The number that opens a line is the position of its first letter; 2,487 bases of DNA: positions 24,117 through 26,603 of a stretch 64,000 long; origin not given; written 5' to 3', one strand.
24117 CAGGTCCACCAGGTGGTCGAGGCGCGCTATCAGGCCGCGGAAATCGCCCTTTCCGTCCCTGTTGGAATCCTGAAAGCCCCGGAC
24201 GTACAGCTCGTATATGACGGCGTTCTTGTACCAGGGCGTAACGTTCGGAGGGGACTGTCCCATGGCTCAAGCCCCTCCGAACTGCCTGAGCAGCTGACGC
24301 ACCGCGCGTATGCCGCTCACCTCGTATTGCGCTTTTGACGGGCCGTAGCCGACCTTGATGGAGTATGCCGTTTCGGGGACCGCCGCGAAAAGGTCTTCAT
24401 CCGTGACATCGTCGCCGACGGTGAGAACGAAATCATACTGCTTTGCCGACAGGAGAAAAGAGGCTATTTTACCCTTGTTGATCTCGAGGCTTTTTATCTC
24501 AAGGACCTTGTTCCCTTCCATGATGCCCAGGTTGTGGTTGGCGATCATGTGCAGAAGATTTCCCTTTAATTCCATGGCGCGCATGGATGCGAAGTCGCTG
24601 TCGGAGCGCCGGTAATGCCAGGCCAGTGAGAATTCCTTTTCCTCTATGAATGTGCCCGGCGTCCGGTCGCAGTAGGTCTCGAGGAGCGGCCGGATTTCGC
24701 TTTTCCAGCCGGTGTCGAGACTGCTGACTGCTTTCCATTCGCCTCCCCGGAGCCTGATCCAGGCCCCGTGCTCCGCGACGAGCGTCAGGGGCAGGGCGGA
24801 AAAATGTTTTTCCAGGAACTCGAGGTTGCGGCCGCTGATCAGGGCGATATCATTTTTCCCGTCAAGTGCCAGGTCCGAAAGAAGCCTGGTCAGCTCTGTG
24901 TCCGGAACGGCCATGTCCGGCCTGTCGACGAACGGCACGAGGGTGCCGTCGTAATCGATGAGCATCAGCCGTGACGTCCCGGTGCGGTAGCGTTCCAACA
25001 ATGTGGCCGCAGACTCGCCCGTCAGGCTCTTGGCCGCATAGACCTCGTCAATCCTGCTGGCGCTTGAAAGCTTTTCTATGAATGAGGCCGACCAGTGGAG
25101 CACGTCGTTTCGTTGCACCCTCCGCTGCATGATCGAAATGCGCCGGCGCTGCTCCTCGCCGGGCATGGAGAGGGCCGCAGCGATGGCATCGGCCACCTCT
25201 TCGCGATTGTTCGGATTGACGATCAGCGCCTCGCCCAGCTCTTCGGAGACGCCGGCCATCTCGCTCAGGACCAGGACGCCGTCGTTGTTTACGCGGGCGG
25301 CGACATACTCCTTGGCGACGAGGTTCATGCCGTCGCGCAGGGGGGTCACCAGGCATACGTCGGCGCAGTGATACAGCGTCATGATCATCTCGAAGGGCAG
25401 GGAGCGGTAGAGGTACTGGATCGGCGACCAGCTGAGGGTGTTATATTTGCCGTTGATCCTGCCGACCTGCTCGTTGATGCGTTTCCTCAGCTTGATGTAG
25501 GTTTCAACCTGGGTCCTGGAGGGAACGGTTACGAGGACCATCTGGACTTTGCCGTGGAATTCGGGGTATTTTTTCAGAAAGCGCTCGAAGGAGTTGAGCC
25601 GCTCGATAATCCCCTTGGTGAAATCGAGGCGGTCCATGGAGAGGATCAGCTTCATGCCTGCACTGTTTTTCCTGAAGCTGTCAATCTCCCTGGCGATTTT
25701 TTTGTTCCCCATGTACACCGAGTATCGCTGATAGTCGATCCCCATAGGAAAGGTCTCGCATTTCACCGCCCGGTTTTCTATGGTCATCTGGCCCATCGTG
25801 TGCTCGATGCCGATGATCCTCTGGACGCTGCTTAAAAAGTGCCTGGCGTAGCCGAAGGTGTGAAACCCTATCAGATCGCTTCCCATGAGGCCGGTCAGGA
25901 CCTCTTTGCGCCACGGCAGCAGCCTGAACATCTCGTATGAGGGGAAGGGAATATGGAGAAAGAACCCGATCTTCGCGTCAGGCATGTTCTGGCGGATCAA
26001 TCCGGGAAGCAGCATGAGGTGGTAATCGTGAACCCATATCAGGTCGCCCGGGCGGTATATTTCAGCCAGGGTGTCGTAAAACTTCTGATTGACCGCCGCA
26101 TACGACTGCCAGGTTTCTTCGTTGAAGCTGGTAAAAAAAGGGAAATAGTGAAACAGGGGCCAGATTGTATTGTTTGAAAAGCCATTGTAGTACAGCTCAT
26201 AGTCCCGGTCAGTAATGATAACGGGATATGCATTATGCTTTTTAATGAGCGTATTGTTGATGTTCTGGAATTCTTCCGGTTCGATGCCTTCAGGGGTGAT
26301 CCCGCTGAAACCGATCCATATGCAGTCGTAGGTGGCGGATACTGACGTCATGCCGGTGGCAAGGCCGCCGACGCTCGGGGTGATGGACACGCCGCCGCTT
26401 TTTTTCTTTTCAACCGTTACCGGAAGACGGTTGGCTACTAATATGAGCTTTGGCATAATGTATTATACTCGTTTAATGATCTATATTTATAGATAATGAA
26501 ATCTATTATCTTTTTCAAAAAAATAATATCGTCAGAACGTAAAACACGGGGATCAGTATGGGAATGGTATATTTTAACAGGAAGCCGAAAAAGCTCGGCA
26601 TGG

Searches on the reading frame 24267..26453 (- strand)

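Call 54: search_protein_families(library=pfam, proteins=[window:24267-26453:-], max_evalue=0.00001)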
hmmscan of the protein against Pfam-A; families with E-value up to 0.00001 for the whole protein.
window:24267-26453:- (728 aa): 2 families
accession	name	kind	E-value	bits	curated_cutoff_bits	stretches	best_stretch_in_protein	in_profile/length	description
PF00982.27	Glyco_transf_20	-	2.5e-157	524.8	32.5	1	2-463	2-472/473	Glycosyltransferase family 20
PF02358.22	Trehalose_PPase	-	1.4e-53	181.8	27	1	498-702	1-216/235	Trehalose-phosphatase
